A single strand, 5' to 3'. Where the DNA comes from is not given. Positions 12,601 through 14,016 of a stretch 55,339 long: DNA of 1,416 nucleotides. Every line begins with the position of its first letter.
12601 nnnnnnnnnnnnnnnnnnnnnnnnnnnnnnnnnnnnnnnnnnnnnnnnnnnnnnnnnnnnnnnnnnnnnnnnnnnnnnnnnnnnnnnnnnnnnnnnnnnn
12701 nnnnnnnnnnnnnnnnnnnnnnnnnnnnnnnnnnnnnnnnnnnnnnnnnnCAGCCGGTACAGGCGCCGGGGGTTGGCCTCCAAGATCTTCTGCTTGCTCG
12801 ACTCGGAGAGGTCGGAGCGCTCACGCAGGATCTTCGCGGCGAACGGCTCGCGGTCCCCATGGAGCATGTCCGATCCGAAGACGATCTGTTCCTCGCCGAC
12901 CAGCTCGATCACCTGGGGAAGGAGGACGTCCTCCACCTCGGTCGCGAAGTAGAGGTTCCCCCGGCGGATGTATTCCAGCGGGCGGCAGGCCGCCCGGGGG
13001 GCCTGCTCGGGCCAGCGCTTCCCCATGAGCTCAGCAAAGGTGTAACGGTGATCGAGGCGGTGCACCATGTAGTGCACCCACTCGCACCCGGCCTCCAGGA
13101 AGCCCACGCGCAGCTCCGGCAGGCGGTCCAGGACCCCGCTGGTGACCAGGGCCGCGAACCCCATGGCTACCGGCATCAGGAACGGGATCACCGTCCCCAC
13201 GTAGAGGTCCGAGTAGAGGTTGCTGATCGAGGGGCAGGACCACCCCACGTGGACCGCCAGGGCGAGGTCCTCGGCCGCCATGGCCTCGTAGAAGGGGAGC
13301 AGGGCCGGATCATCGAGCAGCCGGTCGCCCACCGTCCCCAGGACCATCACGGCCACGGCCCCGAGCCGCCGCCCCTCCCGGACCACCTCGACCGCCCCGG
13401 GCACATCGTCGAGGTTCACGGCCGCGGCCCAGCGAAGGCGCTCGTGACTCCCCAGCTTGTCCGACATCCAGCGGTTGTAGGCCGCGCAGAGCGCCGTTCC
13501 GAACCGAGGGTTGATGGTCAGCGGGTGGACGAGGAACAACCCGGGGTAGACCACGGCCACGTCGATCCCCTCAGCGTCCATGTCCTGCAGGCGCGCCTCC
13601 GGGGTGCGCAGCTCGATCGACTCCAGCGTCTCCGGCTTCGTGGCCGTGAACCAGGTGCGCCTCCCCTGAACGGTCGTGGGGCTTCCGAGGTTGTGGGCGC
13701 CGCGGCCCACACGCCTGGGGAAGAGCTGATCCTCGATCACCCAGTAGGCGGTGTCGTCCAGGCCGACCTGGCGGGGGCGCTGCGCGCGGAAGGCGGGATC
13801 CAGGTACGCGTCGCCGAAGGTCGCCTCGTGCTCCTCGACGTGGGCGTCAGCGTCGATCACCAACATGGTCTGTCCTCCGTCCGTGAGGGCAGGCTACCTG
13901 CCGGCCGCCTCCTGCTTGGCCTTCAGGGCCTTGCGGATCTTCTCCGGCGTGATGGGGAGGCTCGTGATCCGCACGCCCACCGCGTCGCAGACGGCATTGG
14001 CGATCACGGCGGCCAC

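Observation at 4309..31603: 27-kb single-strand catabolic supercluster for an N-heteroaromatic substrate, lacking the canonical lower pathway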

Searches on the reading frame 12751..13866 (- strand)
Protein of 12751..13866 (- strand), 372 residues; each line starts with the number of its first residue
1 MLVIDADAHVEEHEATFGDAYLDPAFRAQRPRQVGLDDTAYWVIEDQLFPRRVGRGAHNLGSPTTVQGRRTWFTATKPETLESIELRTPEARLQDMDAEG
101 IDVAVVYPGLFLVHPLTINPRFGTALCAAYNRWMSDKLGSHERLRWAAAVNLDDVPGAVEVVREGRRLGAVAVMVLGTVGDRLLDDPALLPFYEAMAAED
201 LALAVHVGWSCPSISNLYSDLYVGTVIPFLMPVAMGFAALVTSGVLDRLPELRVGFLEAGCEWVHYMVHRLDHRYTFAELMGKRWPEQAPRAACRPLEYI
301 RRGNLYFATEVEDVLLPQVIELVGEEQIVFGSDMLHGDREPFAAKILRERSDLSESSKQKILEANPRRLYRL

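Call 7: search_protein_families(library=pfam, proteins=[window:12751-13866:-], max_evalue=0.01)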
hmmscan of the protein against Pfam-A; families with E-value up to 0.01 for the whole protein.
window:12751-13866:- (372 aa): 1 family
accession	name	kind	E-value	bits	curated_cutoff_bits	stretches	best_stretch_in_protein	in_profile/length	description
PF04909.20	Amidohydro_2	-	3.9e-21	76.5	26.4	1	87-372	19-289/289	Amidohydrolase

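Call 9: search_protein_families(library=ncbifam, proteins=[window:12751-13866:-], max_evalue=0.001)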
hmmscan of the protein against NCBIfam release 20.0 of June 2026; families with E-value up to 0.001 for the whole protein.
window:12751-13866:- (372 aa): 0 families

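Call 22: search_solved_structures(query=window:12751-13866:-, max_evalue=0.01)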
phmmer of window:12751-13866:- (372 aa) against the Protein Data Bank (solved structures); distinct sequences matched with E-value up to 0.01: 30.
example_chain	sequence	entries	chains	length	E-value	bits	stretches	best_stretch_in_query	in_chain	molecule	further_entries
8sm9_F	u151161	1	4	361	7.1e-19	71.2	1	121-372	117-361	Amidohydrolase 2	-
6omp_A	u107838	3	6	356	5.7e-18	68.3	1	91-336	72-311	PtmU3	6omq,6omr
8sm7_A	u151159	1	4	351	5.3e-15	58.5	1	98-372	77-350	Amidohydrolase 2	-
4icm_A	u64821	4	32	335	1.6e-13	53.6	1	91-372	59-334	5-carboxyvanillate decarboxylase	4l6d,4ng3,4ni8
8yt2_A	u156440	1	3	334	2.8e-12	49.5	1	88-370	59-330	2-amino-3-carboxymuconate 6-semialdehyde decarboxylase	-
4ifk_B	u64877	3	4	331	4.3e-12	48.9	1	88-370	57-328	2-amino-3-carboxymuconate 6-semialdehyde decarboxylase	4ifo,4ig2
2hbv_A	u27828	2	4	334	4.5e-12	48.9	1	88-370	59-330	2-amino-3-carboxymuconate 6-semialdehyde decarboxylase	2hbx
6mgs_A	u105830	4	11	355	5.4e-12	48.6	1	88-370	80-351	2-amino-3-carboxymuconate 6-semialdehyde decarboxylase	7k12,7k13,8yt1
6mgt_A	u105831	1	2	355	5.5e-12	48.6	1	88-370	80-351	2-amino-3-carboxymuconate 6-semialdehyde decarboxylase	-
4epk_A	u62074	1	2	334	7.1e-12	48.2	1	88-370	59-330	2-amino-3-carboxymuconate 6-semialdehyde decarboxylase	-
4era_A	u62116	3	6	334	7.8e-12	48.1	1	88-370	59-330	2-amino-3-carboxymuconate 6-semialdehyde decarboxylase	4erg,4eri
6m1w_B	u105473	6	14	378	1.7e-11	46.9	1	107-341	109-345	Amidohydrolase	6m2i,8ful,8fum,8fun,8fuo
8sm8_G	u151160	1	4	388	2.1e-11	46.6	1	98-370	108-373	Putative amidohydrolase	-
4ifr_A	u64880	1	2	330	2.8e-11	46.2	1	88-370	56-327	2-amino-3-carboxymuconate 6-semialdehyde decarboxylase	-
4ifk_A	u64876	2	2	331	2.9e-11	46.2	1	88-370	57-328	2-amino-3-carboxymuconate 6-semialdehyde decarboxylase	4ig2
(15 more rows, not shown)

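Call 58: find_homologous_proteins(query=window:12751-13866:-, max_evalue=1e-20)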
Query window:12751-13866:- (372 aa): 1052 proteins with E <= 1e-20 among 8000 candidates; the best 120 are listed.
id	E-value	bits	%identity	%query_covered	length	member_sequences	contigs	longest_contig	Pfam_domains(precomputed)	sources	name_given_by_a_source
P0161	1.0e-225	767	91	100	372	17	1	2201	PF04909.21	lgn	-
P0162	2.0e-183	628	72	100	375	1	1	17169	PF04909.21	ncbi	-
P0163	1.2e-180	618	71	100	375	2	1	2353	PF04909.21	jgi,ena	-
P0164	1.0e-179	615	70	100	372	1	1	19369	PF04909.21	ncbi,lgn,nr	ncbi:MAG: amidohydrolase [Deltaproteobacteria bacterium]|nr:amidohydrolase [Deltaproteobacteria bact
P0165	7.4e-179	613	70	100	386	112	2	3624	PF04909.21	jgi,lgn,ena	jgi:predicted TIM-barrel fold metal-dependent hydrolase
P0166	8.3e-179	612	72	100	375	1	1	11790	PF04909.21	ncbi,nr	ncbi:MAG: amidohydrolase [Deltaproteobacteria bacterium]|nr:amidohydrolase [Deltaproteobacteria bact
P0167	3.9e-177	607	72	100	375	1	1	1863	PF04909.21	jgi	jgi:predicted TIM-barrel fold metal-dependent hydrolase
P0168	4.8e-177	607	71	100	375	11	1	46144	PF04909.21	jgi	jgi:hypothetical protein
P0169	4.4e-176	603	70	100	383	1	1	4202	PF04909.21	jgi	jgi:hypothetical protein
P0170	2.7e-175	601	70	100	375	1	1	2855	PF04909.21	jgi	jgi:hypothetical protein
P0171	8.5e-175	599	69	100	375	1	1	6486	PF04909.21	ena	-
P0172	2.3e-174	598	70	99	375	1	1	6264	PF04909.21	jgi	jgi:predicted TIM-barrel fold metal-dependent hydrolase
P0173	5.2e-174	597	69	100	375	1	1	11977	PF04909.21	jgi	jgi:predicted TIM-barrel fold metal-dependent hydrolase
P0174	5.9e-174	596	69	100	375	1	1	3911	PF04909.21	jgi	jgi:uncharacterized protein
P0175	6.3e-174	596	70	100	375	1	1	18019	PF04909.21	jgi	jgi:hypothetical protein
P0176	6.9e-174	596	69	100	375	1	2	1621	PF04909.21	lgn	-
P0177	9.5e-174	596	70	100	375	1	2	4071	PF04909.21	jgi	jgi:uncharacterized protein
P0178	1.7e-173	595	69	100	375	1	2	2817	PF04909.21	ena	-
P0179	3.1e-173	594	70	100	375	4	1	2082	PF04909.21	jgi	jgi:predicted TIM-barrel fold metal-dependent hydrolase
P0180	3.7e-173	594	69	99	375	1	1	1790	PF04909.21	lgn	-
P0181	3.9e-173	594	69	100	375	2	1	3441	PF04909.21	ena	-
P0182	4.2e-173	594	70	100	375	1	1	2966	PF04909.21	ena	-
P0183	9.0e-173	593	69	100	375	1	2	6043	PF04909.21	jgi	jgi:predicted TIM-barrel fold metal-dependent hydrolase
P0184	1.2e-172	592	70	100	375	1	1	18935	PF04909.21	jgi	jgi:predicted TIM-barrel fold metal-dependent hydrolase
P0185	1.9e-172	592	69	100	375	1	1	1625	PF04909.21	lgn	-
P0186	3.5e-172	591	69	100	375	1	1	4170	PF04909.21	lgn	-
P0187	5.7e-172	590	69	99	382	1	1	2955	PF04909.21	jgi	jgi:predicted TIM-barrel fold metal-dependent hydrolase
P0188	8.7e-172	589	69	100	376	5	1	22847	PF04909.21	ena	-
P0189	9.0e-172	589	69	99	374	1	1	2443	PF04909.21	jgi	jgi:predicted TIM-barrel fold metal-dependent hydrolase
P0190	1.6e-171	588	68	100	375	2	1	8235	PF04909.21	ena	-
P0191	1.9e-171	588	70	100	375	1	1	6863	PF04909.21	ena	-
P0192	5.4e-171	587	69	100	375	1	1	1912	PF04909.21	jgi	-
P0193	1.3e-169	582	68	99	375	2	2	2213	PF04909.21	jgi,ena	-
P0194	7.2e-169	580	67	100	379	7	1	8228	PF04909.21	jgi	jgi:predicted TIM-barrel fold metal-dependent hydrolase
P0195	7.4e-169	580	67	100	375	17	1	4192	PF04909.21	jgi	jgi:uncharacterized protein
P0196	2.1e-168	578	69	100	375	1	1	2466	PF04909.21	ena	-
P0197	3.4e-166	571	66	100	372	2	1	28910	PF04909.21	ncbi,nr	ncbi:MAG: amidohydrolase [Deltaproteobacteria bacterium]|nr:amidohydrolase [Deltaproteobacteria bact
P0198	3.6e-158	545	62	100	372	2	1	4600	PF04909.21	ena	-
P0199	1.2e-157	543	62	100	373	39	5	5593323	PF04909.21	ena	-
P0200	3.7e-157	541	64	100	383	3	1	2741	PF04909.21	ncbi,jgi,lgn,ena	-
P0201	4.5e-157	541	62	100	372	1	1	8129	PF04909.21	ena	-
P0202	8.7e-157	540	62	100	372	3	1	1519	PF04909.21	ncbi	-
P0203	1.8e-156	539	62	99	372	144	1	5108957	PF04909.21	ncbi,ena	-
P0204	5.1e-156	537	61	99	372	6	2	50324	PF04909.21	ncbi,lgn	-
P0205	6.7e-155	534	64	99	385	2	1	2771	PF04909.21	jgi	jgi:predicted TIM-barrel fold metal-dependent hydrolase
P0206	8.1e-155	533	63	99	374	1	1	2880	PF04909.21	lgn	-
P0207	1.9e-153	529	62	100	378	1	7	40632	PF04909.21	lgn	-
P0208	3.1e-153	528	64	100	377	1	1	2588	PF04909.21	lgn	-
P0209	3.8e-153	528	60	100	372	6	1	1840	PF04909.21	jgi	-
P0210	1.0e-152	527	61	100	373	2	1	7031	PF04909.21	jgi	-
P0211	1.2e-152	526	61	100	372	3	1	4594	PF04909.21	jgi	jgi:predicted TIM-barrel fold metal-dependent hydrolase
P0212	3.2e-152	525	62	99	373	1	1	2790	PF04909.21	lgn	-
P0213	3.4e-152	525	62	100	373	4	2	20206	PF04909.21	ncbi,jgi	jgi:predicted TIM-barrel fold metal-dependent hydrolase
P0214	4.9e-152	524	60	100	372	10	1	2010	PF04909.21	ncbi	-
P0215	1.0e-151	523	61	99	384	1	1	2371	PF04909.21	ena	-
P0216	1.2e-151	523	62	99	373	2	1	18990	PF04909.21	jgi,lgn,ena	-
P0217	1.3e-151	523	60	99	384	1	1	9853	PF04909.21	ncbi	-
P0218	1.5e-151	523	61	99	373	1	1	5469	PF04909.21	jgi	jgi:predicted TIM-barrel fold metal-dependent hydrolase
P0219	1.8e-151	522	62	100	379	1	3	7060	PF04909.21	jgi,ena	-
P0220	1.9e-151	522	62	100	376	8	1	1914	PF04909.21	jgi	-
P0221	3.1e-151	522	62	100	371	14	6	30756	PF04909.21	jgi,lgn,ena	-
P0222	3.1e-150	518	61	100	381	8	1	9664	PF04909.21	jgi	-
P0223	3.2e-150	518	59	100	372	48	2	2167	PF04909.21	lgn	-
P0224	4.5e-150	518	62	100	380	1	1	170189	PF04909.21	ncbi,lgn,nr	ncbi:MAG TPA: amidohydrolase family protein [Candidatus Acidoferrales bacterium]|nr:amidohydrolase f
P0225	6.2e-150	517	62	99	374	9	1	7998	PF04909.21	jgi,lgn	jgi:predicted TIM-barrel fold metal-dependent hydrolase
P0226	8.0e-150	517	61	99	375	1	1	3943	PF04909.21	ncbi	-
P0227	8.4e-150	517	61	100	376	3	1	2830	PF04909.21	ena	-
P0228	9.0e-150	517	62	100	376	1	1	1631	PF04909.21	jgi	jgi:predicted TIM-barrel fold metal-dependent hydrolase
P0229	1.1e-149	517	60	100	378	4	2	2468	PF04909.21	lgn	-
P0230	2.3e-149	516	61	100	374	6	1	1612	PF04909.21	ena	-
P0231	2.5e-149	515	61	99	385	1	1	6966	PF04909.21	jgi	jgi:predicted TIM-barrel fold metal-dependent hydrolase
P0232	2.9e-149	515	60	100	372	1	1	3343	PF04909.21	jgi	-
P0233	3.3e-149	515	64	99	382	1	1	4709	PF04909.21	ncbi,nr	ncbi:MAG: amidohydrolase [Deltaproteobacteria bacterium]|nr:amidohydrolase [Deltaproteobacteria bact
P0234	3.4e-149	515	60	100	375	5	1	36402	PF04909.21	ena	-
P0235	5.6e-149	514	61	100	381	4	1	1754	PF04909.21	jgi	jgi:predicted TIM-barrel fold metal-dependent hydrolase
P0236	6.8e-149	514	60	99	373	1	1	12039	PF04909.21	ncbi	-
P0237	7.8e-149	514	62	100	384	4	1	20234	PF04909.21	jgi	jgi:predicted TIM-barrel fold metal-dependent hydrolase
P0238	8.0e-149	514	61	99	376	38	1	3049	PF04909.21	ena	-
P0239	9.6e-149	514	63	99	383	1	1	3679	PF04909.21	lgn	-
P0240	1.2e-148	513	60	99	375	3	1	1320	PF04909.21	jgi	jgi:predicted TIM-barrel fold metal-dependent hydrolase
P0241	1.9e-148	512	60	100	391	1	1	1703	PF04909.21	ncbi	-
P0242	3.4e-148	512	61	100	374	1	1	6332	PF04909.21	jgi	jgi:predicted TIM-barrel fold metal-dependent hydrolase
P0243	3.9e-148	511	62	100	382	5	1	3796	PF04909.21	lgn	-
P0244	4.9e-148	511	61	100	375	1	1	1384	PF04909.21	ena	-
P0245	5.4e-148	511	60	99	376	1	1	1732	PF04909.21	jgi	-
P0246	7.8e-148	511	60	100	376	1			PF04909.21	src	-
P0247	1.4e-147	510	60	99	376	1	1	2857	PF04909.21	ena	-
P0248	1.4e-147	510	61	100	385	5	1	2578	PF04909.21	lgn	-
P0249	1.5e-147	510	60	100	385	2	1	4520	PF04909.21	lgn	-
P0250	1.9e-147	509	60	99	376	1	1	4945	PF04909.21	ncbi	-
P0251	1.9e-147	509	60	99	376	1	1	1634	PF04909.21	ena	-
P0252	2.3e-147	509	61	100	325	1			PF04909.21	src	-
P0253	2.5e-147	509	60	99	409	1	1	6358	PF04909.21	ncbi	ncbi:MAG: amidohydrolase family protein [Candidatus Binatia bacterium]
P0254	2.6e-147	509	60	99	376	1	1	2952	PF04909.21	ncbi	ncbi:MAG: amidohydrolase family protein [Candidatus Binatia bacterium]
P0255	7.0e-147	507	61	100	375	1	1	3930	PF04909.21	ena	-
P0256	8.8e-147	507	59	100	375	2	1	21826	PF04909.21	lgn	-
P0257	8.9e-147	507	61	99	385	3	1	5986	PF04909.21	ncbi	-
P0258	9.0e-147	507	62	100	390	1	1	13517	PF04909.21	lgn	-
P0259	1.2e-146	507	60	100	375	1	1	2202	PF04909.21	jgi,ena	-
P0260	1.3e-146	507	61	100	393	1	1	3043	PF04909.21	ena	-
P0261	1.4e-146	506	59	100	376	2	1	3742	PF04909.21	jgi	jgi:uncharacterized protein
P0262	1.9e-146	506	59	100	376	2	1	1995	PF04909.21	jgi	jgi:uncharacterized protein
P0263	2.0e-146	506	60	100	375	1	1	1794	PF04909.21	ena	-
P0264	2.3e-146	506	61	100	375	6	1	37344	PF04909.21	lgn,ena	-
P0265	2.4e-146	506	60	99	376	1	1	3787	PF04909.21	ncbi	-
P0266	2.8e-146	505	60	100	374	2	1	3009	PF04909.21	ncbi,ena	-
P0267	3.0e-146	505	60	100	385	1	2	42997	PF04909.21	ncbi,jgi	jgi:predicted TIM-barrel fold metal-dependent hydrolase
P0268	3.2e-146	505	59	100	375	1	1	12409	PF04909.21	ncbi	-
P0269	3.4e-146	505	61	100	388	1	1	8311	PF04909.21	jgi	jgi:predicted TIM-barrel fold metal-dependent hydrolase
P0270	6.9e-146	504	61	100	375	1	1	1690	PF04909.21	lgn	-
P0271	8.1e-146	504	60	100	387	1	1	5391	PF04909.21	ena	-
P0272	1.0e-145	504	60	100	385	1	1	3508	PF04909.21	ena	-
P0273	1.8e-145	503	58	100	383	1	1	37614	PF04909.21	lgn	-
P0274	1.9e-145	503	59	100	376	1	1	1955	PF04909.21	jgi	jgi:predicted TIM-barrel fold metal-dependent hydrolase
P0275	2.2e-145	502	60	100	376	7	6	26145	PF04909.21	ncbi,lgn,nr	ncbi:MAG: amidohydrolase family protein [Deltaproteobacteria bacterium]|nr:amidohydrolase family pro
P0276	3.8e-145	502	57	100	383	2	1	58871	PF04909.21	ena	-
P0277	4.4e-145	501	58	100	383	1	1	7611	PF04909.21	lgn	-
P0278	5.7e-145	501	59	100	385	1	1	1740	PF04909.21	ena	-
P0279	6.7e-145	501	60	100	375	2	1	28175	PF04909.21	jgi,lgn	jgi:predicted TIM-barrel fold metal-dependent hydrolase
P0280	7.3e-145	501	57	100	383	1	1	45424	PF04909.21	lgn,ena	-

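Call 59: find_encoding_contigs(protein=P0168, flank=10000, max_places=1)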
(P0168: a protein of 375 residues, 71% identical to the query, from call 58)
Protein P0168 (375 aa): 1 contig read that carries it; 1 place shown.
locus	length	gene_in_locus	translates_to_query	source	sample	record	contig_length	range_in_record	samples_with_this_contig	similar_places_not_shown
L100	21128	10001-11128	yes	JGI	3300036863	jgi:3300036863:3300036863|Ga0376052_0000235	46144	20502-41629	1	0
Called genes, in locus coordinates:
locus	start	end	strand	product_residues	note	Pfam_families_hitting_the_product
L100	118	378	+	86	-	PF07883:Cupin_2, PF05899:Cupin_3 (weak)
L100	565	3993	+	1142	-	PF12705:PDDEXK_1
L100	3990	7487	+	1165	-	PF00580:UvrD-helicase, PF13245:AAA_19, PF13361:UvrD_C, PF13538:UvrD_C_2 (weak), PF12705:PDDEXK_1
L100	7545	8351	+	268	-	PF04909:Amidohydro_2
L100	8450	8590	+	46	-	-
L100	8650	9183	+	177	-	PF00903:Glyoxalase, PF18029:Glyoxalase_6 (faint)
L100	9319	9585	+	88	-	PF04014:MazE_antitoxin (weak)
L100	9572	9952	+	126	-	PF01850:PIN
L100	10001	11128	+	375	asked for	PF04909:Amidohydro_2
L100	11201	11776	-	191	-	-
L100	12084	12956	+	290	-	PF09084:NMT1 (faint)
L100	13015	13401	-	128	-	-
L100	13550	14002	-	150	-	PF02639:DUF188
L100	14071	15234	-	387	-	PF09994:T6SS_Tle1-like_cat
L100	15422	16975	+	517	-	PF00496:SBP_bac_5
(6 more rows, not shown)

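Call 60: find_encoding_contigs(protein=P0164, flank=10000, max_places=1)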
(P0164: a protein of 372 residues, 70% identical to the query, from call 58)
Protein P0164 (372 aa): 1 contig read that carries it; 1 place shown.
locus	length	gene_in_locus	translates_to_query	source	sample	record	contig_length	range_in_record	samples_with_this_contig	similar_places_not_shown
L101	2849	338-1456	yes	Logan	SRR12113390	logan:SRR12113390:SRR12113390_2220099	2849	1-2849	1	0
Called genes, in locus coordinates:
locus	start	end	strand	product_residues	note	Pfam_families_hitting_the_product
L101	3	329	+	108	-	?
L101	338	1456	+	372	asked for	PF04909:Amidohydro_2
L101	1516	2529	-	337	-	PF13379:NMT1_2 (faint), PF09084:NMT1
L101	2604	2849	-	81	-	?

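Call 61: find_encoding_contigs(protein=P0203, flank=10000, max_places=1)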
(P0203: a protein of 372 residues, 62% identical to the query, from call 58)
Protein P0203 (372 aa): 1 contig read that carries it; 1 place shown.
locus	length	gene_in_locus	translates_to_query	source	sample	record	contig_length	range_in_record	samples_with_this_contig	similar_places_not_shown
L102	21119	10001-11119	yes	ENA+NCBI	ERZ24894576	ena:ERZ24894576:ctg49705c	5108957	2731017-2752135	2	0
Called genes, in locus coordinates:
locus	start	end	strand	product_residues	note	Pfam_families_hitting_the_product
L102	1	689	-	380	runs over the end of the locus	PF02771:Acyl-CoA_dh_N, PF08028:Acyl-CoA_dh_2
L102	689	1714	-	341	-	PF04909:Amidohydro_2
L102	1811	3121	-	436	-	PF06808:DctM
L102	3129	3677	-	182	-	PF04290:DctQ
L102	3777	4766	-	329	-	PF03480:DctP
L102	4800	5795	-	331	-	PF03480:DctP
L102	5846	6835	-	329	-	PF03480:DctP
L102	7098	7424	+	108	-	-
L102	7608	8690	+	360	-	PF02423:OCD_Mu_crystall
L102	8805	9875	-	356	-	PF02423:OCD_Mu_crystall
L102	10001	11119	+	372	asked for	PF04909:Amidohydro_2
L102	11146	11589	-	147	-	-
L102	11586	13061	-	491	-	PF01970:TctA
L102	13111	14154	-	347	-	PF03401:TctC (weak)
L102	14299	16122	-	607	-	PF01464:SLT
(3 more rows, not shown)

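Call 75: find_encoding_contigs(protein=P0162, flank=10000, max_places=1)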
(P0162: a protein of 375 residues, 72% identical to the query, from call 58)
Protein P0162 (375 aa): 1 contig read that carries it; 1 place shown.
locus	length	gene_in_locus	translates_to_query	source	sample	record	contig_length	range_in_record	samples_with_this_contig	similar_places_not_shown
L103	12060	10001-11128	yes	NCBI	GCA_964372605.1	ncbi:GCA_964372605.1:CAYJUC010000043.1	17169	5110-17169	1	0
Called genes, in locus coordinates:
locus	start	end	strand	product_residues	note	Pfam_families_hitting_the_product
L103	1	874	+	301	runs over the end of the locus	PF02678:Pirin, PF05726:Pirin_C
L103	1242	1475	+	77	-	-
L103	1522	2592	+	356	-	PF01717:Meth_synt_2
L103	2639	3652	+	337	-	PF04909:Amidohydro_2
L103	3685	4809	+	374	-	PF00296:Bac_luciferase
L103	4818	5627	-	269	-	PF00561:Abhydrolase_1, PF00975:Thioesterase, PF12146:Hydrolase_4, PF12697:Abhydrolase_6, PF00561:Abhydrolase_1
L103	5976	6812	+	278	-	PF00561:Abhydrolase_1, PF12146:Hydrolase_4, PF12697:Abhydrolase_6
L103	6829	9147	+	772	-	PF01315:Ald_Xan_dh_C, PF02738:MoCoBD_1, PF20256:MoCoBD_2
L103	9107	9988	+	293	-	PF13489:Methyltransf_23, PF01209:Ubie_methyltran, PF08241:Methyltransf_11, PF08242:Methyltransf_12, PF13649:Methyltransf_25, PF13847:Methyltransf_31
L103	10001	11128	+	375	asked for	PF04909:Amidohydro_2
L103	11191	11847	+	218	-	-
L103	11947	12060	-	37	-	?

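Call 76: find_encoding_contigs(protein=P0197, flank=10000, max_places=1)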
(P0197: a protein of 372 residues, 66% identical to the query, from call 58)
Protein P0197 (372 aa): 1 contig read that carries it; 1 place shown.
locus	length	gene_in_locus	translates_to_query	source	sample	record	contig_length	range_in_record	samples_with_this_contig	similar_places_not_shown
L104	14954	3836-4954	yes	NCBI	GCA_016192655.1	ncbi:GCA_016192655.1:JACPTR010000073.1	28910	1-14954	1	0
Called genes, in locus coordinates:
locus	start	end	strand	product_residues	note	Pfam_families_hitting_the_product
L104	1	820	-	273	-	PF09084:NMT1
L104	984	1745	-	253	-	-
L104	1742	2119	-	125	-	-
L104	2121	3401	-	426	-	-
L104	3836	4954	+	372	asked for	PF04909:Amidohydro_2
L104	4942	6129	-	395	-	PF07690:MFS_1, PF12832:MFS_1_like, PF07690:MFS_1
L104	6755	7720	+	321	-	PF09084:NMT1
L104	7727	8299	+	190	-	PF06684:AA_synth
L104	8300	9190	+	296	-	PF13379:NMT1_2, PF09084:NMT1, PF12974:Phosphonate-bd (weak)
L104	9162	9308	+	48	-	-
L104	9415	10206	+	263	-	PF00561:Abhydrolase_1, PF12146:Hydrolase_4, PF12697:Abhydrolase_6, PF03096:Ndr (faint)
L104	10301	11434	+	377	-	PF00296:Bac_luciferase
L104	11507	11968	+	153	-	PF14588:YjgF_endoribonc, PF01042:Ribonuc_L-PSP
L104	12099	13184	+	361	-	PF09084:NMT1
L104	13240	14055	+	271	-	PF01522:Polysacc_deac_1, PF10096:DUF2334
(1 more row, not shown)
